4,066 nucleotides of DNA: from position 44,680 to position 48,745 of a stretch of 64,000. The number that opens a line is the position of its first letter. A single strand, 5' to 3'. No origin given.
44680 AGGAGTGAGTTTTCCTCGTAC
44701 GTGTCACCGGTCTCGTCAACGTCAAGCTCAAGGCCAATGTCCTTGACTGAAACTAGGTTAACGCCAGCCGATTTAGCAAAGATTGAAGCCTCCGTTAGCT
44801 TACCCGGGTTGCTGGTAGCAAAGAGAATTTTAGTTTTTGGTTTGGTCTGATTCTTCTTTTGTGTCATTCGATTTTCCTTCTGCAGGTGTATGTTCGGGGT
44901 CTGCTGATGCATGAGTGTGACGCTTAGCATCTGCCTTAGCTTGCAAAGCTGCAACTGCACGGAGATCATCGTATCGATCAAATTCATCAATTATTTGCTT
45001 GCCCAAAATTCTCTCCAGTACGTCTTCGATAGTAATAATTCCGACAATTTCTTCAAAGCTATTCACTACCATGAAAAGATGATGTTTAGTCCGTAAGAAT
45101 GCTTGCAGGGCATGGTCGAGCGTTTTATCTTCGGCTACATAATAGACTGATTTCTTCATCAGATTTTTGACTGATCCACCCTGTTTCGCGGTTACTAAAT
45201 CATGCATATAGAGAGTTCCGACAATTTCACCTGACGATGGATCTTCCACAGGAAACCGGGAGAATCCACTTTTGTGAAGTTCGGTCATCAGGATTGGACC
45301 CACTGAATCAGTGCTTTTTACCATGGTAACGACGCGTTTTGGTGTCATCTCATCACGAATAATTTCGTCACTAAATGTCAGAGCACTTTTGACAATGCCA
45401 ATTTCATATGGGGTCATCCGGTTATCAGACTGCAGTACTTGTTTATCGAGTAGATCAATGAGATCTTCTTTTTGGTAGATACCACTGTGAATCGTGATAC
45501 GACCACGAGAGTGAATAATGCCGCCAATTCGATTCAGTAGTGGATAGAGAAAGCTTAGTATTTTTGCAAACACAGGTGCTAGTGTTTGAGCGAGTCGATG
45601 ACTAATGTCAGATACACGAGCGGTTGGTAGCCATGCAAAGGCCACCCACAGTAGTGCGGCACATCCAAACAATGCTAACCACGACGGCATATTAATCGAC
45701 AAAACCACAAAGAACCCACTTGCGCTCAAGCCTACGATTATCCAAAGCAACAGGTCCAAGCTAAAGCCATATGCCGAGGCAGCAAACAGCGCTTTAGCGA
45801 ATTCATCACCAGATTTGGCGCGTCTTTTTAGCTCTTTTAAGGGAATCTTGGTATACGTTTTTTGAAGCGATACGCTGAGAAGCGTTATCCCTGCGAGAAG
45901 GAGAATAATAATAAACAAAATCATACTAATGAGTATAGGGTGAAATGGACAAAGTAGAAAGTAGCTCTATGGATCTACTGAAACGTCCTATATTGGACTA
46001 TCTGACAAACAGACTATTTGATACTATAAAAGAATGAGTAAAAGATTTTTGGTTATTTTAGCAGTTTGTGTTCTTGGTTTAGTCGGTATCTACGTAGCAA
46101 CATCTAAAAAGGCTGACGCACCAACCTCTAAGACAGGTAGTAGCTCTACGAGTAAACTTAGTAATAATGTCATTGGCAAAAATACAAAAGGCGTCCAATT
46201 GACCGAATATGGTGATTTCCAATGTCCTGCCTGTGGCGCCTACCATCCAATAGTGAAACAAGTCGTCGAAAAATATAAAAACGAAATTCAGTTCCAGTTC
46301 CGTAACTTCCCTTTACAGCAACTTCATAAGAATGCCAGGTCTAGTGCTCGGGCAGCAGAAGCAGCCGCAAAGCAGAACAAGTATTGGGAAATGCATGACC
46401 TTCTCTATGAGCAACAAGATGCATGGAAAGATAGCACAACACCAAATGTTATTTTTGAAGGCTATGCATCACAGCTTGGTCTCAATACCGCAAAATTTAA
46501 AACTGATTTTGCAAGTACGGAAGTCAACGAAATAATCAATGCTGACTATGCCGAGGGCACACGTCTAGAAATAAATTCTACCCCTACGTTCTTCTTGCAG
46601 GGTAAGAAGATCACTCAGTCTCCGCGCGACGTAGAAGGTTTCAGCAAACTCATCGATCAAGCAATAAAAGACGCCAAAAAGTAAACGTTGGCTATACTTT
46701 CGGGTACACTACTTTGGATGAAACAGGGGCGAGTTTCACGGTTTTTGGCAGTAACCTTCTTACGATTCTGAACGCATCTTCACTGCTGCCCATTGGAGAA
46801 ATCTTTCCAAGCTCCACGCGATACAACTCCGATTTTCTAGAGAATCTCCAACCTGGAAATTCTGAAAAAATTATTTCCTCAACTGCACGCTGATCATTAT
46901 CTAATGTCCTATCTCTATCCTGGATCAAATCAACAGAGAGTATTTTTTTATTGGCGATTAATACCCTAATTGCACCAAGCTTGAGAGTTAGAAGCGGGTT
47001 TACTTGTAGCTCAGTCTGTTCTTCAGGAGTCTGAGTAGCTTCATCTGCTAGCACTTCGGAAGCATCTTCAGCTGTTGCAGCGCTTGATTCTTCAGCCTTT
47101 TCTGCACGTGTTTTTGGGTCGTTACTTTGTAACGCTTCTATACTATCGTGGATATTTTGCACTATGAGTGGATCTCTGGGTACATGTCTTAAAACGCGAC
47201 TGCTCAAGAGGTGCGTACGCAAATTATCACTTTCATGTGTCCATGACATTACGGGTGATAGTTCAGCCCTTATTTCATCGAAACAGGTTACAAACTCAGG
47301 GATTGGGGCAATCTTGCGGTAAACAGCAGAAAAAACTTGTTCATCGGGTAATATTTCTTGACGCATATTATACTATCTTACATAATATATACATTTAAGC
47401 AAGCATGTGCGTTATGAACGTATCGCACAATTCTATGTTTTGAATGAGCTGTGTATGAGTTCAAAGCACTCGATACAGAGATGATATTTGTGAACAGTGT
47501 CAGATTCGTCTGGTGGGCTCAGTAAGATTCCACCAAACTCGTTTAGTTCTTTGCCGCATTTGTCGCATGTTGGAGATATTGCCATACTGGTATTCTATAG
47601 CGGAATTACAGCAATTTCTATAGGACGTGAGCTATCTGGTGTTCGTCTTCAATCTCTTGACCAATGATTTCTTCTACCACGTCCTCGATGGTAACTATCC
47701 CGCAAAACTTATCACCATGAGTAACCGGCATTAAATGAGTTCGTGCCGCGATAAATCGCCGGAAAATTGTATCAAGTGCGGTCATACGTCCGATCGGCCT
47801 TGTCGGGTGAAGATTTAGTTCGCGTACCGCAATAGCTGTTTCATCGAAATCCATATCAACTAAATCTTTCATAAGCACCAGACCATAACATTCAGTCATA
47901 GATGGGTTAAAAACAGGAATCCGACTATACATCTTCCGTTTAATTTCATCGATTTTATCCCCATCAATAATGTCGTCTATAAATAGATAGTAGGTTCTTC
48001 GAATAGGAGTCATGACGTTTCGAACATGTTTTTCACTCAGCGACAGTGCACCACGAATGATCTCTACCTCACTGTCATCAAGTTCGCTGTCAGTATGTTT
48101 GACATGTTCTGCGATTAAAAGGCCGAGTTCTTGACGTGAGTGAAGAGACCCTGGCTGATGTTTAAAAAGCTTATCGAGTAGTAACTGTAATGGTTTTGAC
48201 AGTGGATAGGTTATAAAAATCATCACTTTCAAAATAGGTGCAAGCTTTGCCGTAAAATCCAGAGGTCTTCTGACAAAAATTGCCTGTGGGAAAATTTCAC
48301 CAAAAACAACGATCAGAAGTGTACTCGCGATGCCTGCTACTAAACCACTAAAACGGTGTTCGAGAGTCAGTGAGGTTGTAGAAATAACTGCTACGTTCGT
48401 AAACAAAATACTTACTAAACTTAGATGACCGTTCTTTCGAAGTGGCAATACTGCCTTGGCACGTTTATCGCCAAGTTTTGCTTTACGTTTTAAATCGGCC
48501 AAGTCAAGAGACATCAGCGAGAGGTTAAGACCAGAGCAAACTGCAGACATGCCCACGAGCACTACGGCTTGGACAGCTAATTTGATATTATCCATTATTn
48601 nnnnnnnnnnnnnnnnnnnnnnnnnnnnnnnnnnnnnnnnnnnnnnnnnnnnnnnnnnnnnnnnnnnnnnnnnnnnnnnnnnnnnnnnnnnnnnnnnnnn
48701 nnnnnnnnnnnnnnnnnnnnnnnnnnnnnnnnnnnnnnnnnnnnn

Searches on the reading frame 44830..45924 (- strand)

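Call 66: search_protein_families(library=pfam, proteins=[window:44830-45924:-], max_evalue=0.001)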
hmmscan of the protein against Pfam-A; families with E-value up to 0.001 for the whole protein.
window:44830-45924:- (364 aa): 1 family
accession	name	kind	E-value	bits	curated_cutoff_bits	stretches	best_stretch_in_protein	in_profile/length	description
PF00571.33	CBS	-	4.3e-16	59.4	24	1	252-307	1-56/57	CBS domain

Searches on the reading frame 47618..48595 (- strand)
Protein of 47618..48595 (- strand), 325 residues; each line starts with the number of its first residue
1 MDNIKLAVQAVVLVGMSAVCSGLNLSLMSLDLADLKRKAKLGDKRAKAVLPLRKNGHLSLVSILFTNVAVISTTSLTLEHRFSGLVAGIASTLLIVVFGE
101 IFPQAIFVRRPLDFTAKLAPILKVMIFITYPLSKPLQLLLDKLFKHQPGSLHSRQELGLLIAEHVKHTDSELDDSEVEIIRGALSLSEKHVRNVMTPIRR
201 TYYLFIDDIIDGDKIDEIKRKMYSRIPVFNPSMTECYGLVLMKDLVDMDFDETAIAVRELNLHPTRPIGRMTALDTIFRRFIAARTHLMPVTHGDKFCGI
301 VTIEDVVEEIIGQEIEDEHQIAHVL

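Call 66: search_protein_families(library=pfam, proteins=[window:47618-48595:-], max_evalue=0.001)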
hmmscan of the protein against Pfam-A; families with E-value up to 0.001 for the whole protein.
window:47618-48595:- (325 aa): 2 families
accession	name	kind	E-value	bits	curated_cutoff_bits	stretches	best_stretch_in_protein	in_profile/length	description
PF01595.25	CNNM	-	2.6e-34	118.9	28.4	1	10-167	3-174/181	Cyclin M transmembrane N-terminal domain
PF00571.33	CBS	-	5.8e-07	30.2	24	0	274-311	18-56/57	CBS domain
